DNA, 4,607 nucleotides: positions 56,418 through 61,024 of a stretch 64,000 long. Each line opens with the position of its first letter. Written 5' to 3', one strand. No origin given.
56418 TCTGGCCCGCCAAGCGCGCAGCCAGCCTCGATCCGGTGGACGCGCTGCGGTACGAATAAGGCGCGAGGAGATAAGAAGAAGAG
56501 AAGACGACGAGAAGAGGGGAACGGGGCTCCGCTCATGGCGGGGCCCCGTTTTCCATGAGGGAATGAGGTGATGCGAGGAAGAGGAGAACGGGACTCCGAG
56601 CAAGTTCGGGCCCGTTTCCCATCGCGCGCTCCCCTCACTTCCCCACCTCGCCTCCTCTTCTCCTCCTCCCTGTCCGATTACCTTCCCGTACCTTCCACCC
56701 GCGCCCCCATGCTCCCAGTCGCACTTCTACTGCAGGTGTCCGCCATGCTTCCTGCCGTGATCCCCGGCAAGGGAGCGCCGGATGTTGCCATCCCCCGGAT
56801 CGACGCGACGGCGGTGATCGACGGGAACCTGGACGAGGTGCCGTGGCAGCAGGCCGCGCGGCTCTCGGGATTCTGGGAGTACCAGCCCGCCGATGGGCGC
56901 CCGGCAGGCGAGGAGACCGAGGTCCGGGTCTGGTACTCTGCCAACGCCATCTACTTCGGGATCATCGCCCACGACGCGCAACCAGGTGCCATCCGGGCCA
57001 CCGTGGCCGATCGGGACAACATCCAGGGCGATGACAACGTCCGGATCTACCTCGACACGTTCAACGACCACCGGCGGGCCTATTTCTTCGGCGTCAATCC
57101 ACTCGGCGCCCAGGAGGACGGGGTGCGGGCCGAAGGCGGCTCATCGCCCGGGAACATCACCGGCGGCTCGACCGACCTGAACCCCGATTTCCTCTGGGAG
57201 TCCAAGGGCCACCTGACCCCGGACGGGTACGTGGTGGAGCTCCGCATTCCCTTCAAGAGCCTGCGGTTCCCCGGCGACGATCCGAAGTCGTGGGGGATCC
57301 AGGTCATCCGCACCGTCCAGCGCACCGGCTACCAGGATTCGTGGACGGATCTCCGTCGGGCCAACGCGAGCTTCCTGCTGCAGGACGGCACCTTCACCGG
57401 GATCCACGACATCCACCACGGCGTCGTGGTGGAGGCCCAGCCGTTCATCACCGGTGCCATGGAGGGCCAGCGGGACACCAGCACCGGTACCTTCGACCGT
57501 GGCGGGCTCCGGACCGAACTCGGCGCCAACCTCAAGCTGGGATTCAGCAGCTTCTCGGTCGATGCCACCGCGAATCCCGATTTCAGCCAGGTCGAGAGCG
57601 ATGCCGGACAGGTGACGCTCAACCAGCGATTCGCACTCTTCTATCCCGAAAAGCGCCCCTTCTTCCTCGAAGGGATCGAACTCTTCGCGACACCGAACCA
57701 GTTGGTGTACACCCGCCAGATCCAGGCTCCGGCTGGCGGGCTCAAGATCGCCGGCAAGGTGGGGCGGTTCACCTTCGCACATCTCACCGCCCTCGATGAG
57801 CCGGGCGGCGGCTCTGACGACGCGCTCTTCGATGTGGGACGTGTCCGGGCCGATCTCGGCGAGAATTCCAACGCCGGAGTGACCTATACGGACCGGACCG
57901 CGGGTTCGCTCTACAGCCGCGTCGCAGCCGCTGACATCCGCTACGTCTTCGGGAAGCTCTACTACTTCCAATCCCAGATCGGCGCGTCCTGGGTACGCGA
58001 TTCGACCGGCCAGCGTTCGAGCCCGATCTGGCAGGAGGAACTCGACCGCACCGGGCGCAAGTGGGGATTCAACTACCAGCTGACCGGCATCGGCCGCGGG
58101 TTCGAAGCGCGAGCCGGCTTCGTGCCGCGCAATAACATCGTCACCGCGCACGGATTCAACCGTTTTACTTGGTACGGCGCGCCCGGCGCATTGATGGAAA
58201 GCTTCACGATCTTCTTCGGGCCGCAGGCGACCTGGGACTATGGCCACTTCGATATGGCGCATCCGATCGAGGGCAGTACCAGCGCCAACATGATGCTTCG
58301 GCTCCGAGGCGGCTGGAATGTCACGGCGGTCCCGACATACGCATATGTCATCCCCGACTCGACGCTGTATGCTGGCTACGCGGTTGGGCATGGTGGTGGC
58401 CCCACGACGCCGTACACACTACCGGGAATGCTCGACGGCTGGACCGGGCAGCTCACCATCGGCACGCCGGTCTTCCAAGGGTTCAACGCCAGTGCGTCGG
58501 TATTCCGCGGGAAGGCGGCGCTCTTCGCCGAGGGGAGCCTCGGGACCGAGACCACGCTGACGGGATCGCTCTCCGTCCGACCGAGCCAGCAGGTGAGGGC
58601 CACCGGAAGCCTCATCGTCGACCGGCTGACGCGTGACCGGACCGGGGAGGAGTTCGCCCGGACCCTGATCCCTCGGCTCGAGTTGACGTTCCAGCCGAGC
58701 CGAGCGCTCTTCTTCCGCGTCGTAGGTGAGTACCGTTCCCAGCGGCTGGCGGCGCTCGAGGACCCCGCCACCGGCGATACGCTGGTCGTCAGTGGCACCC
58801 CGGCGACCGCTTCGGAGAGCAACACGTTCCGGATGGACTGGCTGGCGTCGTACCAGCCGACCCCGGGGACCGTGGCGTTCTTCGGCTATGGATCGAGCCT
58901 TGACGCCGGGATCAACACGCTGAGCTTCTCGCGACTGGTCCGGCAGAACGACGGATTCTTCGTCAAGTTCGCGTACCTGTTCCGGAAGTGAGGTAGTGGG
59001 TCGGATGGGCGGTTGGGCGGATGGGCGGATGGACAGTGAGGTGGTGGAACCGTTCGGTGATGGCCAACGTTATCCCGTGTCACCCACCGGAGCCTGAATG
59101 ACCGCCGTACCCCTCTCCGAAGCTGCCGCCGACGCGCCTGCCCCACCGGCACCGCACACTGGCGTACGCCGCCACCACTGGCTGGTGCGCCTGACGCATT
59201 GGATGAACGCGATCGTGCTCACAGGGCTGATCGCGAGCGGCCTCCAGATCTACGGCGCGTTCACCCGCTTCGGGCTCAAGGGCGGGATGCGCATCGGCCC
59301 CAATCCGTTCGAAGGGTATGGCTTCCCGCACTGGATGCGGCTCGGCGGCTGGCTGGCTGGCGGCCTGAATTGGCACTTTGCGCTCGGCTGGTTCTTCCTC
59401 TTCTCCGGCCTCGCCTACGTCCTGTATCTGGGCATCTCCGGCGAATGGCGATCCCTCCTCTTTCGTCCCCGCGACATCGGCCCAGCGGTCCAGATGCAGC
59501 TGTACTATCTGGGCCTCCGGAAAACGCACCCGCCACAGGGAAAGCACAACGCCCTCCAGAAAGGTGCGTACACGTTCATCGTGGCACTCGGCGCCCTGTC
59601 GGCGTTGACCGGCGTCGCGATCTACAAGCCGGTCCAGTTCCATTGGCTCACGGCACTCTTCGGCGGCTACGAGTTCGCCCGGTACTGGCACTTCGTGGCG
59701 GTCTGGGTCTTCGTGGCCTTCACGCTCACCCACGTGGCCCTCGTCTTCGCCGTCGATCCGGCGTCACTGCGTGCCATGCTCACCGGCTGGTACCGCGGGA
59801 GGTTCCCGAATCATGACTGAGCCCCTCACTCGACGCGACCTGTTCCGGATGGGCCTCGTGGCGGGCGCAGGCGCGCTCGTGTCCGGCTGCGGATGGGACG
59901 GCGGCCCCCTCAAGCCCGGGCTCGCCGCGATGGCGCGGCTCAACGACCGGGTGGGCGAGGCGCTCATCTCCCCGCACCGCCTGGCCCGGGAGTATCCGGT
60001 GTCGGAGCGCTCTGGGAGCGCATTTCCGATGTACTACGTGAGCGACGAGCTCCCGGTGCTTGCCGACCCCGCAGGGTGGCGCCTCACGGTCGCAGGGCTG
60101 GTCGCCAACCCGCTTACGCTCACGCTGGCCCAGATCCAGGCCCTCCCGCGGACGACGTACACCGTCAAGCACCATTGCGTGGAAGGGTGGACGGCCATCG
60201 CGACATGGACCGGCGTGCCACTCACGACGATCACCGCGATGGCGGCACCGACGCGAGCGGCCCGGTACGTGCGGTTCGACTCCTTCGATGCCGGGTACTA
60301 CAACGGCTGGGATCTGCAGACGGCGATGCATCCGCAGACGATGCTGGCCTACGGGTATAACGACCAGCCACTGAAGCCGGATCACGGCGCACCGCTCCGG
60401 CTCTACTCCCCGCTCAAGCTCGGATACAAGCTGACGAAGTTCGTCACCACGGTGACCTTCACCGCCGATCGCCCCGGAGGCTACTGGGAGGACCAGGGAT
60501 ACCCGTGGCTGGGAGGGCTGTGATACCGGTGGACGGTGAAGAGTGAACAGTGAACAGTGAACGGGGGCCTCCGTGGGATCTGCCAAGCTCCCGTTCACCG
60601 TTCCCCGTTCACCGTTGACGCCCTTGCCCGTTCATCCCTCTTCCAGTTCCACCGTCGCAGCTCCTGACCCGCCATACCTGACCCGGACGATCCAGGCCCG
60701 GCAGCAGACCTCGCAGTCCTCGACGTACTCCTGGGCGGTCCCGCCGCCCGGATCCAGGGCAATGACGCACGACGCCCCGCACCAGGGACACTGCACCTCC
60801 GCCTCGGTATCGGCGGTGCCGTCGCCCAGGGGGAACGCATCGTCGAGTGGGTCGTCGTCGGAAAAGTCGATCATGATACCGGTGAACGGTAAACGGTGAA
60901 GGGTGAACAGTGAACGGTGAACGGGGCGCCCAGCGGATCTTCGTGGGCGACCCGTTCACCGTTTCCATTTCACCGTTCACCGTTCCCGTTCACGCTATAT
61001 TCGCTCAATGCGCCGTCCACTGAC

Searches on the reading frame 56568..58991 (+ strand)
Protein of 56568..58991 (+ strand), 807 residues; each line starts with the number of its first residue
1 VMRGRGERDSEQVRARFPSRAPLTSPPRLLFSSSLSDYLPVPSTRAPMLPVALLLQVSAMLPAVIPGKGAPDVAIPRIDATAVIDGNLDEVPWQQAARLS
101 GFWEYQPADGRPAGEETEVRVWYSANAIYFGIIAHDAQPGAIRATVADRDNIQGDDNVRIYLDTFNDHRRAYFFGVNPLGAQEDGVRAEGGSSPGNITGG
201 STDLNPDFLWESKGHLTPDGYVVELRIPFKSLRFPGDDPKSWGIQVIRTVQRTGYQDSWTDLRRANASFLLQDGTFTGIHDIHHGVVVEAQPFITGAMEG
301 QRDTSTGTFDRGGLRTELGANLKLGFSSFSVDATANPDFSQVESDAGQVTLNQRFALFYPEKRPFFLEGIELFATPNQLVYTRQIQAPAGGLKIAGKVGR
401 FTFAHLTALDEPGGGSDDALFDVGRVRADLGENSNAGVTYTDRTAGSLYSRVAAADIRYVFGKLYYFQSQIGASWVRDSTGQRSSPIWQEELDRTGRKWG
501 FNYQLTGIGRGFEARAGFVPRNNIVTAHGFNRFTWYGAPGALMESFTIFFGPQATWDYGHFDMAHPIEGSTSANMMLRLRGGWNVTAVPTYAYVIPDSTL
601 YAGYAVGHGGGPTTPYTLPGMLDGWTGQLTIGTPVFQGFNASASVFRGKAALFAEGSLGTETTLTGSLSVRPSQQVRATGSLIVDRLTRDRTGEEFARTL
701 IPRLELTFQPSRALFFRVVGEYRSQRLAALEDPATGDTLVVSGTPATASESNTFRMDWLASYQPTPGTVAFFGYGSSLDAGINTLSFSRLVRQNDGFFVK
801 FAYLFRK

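Call 40: search_protein_families(library=pfam, proteins=[window:56568-58991:+], max_evalue=0.001)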
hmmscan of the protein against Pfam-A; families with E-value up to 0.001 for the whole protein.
window:56568-58991:+ (807 aa): 2 families
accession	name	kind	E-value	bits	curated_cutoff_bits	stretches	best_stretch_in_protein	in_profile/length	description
PF19313.5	DUF5916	-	4e-13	49.4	22.6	1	315-385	25-94/572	Domain of unknown function (DUF5916)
PF06452.16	CBM9_1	-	1.9e-05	25.1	23.4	1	84-247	1-147/185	Carbohydrate family 9 binding domain-like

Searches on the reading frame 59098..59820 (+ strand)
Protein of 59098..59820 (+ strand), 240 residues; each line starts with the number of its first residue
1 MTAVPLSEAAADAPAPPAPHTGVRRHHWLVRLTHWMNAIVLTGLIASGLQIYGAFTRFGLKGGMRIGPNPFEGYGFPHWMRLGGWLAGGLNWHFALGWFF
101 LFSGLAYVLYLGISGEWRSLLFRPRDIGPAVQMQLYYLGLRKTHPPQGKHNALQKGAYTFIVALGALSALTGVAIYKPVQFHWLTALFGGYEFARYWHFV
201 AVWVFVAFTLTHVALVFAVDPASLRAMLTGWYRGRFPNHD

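Call 40: search_protein_families(library=pfam, proteins=[window:59098-59820:+], max_evalue=0.001)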
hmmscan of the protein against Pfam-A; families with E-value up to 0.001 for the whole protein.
window:59098-59820:+ (240 aa): 1 family
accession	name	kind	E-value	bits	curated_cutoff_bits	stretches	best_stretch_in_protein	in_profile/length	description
PF01292.26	Ni_hydr_CYTB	-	4.4e-28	98.7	30.1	1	25-230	1-179/179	Prokaryotic cytochrome b561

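Call 44: search_protein_families(library=ncbifam, proteins=[window:59098-59820:+], max_evalue=1)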
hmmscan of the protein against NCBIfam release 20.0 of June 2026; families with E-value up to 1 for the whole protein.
window:59098-59820:+ (240 aa): 3 families
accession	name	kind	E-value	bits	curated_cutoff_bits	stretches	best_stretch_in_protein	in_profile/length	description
TIGR02125.1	CytB-hydogenase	equivalog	2.1e-16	60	121.5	1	26-230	3-206/212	Ni/Fe-hydrogenase, b-type cytochrome subunit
TIGR01583.1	formate-DH-gamm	equivalog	2.1e-09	37.7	115.85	1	24-233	3-186/204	formate dehydrogenase subunit gamma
NF007558.0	PRK10179.1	equivalog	0.026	14.2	339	1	161-216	21-76/217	formate dehydrogenase-N subunit gamma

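Call 46: find_related_loci(query=window:59098-59820:+, collection=metagenome_contigs, flank=4000)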
Query window:59098-59820:+ (240 aa) in metagenome_contigs; peptide patterns used: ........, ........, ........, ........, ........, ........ (x = any residue, [..] = any of these).
197 stretches matched a pattern; 69 encode a relative of the query (tblastn E <= 1e-3); 69 distinct loci.
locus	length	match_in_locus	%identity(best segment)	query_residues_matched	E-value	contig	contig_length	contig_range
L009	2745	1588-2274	74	5-240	3e-116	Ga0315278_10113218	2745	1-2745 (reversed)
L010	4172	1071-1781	68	1-240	3e-108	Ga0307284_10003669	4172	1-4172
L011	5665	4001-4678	72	14-239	2e-107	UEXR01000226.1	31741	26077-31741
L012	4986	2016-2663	75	23-240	2e-107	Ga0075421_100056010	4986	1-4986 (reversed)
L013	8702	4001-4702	69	2-240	3e-107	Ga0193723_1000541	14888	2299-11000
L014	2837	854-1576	67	8-239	3e-109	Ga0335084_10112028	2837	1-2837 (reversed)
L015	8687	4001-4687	73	6-240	2e-105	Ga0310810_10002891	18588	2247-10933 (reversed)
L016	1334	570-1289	67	1-240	3e-113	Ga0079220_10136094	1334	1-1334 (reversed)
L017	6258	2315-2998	70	13-240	5e-105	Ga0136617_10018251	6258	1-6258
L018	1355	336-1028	71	4-240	4e-113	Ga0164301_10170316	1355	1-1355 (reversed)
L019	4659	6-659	72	23-240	2e-104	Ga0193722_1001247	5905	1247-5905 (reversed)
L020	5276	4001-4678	73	10-240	2e-103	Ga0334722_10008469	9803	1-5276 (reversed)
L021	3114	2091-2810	68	5-240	1e-105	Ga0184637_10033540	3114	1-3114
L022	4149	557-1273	65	2-240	1e-103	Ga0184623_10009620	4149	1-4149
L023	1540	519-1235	68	6-240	1e-110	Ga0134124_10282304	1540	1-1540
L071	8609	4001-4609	33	2-224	5e-28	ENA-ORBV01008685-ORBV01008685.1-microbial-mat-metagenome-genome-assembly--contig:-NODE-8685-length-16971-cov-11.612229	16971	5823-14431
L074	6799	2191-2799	33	2-224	4e-28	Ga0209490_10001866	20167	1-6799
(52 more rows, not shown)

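Call 95: search_protein_families(library=pfam, proteins=[L071:1695-2720:-, L071:2459-3121:-, L071:3364-3843:+, L071:3962-4630:+, L071:4645-5403:+, L071:5446-6573:+, L017:40-576:+, L017:587-931:+], max_evalue=0.001)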
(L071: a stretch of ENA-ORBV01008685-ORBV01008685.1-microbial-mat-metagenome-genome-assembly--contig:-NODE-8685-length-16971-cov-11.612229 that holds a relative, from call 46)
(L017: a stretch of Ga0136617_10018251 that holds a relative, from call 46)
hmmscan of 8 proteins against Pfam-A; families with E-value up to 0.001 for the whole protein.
L071:1695-2720:- (341 aa): 1 family
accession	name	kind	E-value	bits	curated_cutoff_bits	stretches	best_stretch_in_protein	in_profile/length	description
PF10099.14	RskA_C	-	1.1e-17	65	29.4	1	198-335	7-135/135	Anti-sigma-K factor rskA, C-terminal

L071:2459-3121:- (220 aa): 5 families
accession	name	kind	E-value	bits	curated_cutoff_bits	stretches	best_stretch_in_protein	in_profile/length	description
PF04542.20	Sigma70_r2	-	2e-17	63.2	24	1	60-126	1-69/71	Sigma-70 region 2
PF04545.22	Sigma70_r4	-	5.9e-17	61.4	24.1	1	164-213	1-50/50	Sigma-70, region 4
PF08281.18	Sigma70_r4_2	-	1.6e-16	60.1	25.7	1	159-211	2-54/54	Sigma-70, region 4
PF07638.17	Sigma70_ECF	-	7.6e-06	26.4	21.1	1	48-204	10-172/185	ECF sigma factor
PF19610.4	DUF6115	-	0.00088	20.1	27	0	158-201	87-128/134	Family of unknown function (DUF6115)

L071:3364-3843:+ (159 aa): 0 families

L071:3962-4630:+ (222 aa): 1 family
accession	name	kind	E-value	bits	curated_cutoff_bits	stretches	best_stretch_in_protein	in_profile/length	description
PF01292.26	Ni_hydr_CYTB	-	2.1e-12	47.6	30.1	1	40-221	4-177/179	Prokaryotic cytochrome b561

L071:4645-5403:+ (252 aa): 1 family
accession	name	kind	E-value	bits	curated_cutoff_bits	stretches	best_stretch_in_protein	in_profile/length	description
PF00174.25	Oxidored_molyb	-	1.3e-35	122.9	24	1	95-233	3-163/169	Oxidoreductase molybdopterin binding domain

L071:5446-6573:+ (375 aa): 1 family
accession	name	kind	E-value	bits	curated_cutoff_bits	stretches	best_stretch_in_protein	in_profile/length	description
PF01791.15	DeoC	-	2.9e-68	230.3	23.8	1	90-351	2-229/229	DeoC/LacD family aldolase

L017:40-576:+ (178 aa): 3 families
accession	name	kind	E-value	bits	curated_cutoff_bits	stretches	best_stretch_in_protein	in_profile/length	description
PF08534.16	Redoxin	-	2e-14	54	26.6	1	41-161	17-139/148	Redoxin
PF00578.27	AhpC-TSA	-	2.1e-14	54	26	1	40-152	12-123/124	AhpC/TSA family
PF13905.12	Thioredoxin_8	-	1.2e-10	42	27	1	52-150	1-94/94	Thioredoxin-like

L017:587-931:+ (114 aa): 0 families

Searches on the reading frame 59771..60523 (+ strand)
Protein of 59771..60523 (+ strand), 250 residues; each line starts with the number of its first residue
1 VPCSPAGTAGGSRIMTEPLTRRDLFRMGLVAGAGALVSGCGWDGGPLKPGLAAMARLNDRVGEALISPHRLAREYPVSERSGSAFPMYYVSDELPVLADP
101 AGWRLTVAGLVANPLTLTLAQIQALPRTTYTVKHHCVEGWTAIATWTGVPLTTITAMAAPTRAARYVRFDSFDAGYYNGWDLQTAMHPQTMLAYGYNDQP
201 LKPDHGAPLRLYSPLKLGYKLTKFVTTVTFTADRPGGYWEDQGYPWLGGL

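Call 40: search_protein_families(library=pfam, proteins=[window:59771-60523:+], max_evalue=0.001)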
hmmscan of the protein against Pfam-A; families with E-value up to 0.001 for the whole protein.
window:59771-60523:+ (250 aa): 1 family
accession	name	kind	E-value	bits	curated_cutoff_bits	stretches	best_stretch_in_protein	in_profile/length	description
PF00174.25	Oxidored_molyb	-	3e-37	128.2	24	1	97-239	6-169/169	Oxidoreductase molybdopterin binding domain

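Call 44: search_protein_families(library=ncbifam, proteins=[window:59771-60523:+], max_evalue=1)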
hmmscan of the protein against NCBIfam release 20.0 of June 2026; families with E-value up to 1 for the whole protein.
window:59771-60523:+ (250 aa): 4 families
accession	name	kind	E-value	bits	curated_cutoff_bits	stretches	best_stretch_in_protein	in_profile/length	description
NF003767.0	PRK05363.1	equivalog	3.4e-28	98.9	207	1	101-241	99-256/320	protein-methionine-sulfoxide reductase catalytic subunit MsrP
NF052245.1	SorA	equivalog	3.3e-15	55.7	600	2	139-244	147-259/396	SorA family sulfite dehydrogenase catalytic subunit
TIGR04555.1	sulfite_DH_soxC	equivalog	1.9e-12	46.9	420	2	137-231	161-255/408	sulfite dehydrogenase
NF052247.1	SorT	equivalog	7e-09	34.9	570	2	187-236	199-248/387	SorT family sulfite dehydrogenase catalytic subunit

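Call 69: search_solved_structures(query=window:59771-60523:+, max_evalue=0.001, show_alignments=1)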
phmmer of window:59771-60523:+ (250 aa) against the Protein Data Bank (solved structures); distinct sequences matched with E-value up to 0.001: 22.
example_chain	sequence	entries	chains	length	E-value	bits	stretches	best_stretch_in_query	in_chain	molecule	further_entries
1xdq_A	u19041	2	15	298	4.7e-21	78.6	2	102-172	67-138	Bacterial Sulfite Oxidase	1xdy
2bii_A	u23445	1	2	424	8.8e-09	38.4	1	140-239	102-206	NITRATE REDUCTASE [NADPH]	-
2bih_A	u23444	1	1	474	1.1e-08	38.1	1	140-239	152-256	NITRATE REDUCTASE [NADPH]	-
1ogp_A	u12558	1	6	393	3.7e-08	36.3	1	94-244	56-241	SULFITE OXIDASE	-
2ca3_A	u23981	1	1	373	3.3e-07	33.2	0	139-244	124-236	SULFITE:CYTOCHROME C OXIDOREDUCTASE SUBUNIT A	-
5wa0_A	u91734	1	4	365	5.6e-07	32.5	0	141-232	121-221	Putative sulfite oxidase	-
5k3x_A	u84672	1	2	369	5.8e-07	32.4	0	141-232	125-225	Putative sulfite oxidase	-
4pw3_A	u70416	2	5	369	6e-07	32.4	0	141-232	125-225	Putative sulfite oxidase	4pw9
2ca4_A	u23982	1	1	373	8.2e-07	31.9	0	139-244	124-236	SULFITE:CYTOCHROME C OXIDOREDUCTASE SUBUNIT A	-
2blf_A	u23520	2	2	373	1.1e-06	31.5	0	139-244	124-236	Sulfite:cytochrome c oxidoreductase subunit A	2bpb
2c9x_A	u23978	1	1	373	1.8e-06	30.8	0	139-240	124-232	SULFITE:CYTOCHROME C OXIDOREDUCTASE SUBUNIT A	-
2a9b_A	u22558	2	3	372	2e-06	30.7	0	87-245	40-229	Sulfite Oxidase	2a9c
2a9d_A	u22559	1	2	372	2.6e-06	30.3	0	143-245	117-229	Sulfite Oxidase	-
2a99_A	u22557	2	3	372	2.7e-06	30.2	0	143-245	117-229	Sulfite Oxidase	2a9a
2xts_A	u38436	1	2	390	4.8e-06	29.4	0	101-225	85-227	SULFITE DEHYDROGENASE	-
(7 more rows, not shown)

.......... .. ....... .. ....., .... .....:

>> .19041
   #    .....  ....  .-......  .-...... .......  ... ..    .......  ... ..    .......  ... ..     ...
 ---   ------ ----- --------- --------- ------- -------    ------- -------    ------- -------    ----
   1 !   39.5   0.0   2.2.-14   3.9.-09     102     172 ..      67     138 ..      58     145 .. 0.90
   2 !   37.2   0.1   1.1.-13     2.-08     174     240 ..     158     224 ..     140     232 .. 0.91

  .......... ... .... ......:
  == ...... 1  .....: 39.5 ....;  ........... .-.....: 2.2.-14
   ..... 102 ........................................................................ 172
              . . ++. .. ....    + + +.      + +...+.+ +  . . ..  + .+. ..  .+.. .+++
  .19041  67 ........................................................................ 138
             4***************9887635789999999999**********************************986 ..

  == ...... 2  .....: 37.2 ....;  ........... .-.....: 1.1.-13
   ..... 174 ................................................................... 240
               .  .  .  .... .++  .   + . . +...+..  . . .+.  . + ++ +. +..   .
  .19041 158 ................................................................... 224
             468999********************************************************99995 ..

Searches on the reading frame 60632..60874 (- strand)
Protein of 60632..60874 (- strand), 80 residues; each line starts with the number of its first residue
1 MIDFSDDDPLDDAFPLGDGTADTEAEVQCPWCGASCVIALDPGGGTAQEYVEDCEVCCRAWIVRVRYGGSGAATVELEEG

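Call 44: search_protein_families(library=ncbifam, proteins=[window:60632-60874:-], max_evalue=1)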
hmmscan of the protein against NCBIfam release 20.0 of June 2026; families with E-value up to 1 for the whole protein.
window:60632-60874:- (80 aa): 1 family
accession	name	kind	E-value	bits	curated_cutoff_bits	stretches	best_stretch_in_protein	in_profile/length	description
TIGR01562.1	FdhE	equivalog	0.33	10.5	187.65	1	21-66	176-226/305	formate dehydrogenase accessory protein FdhE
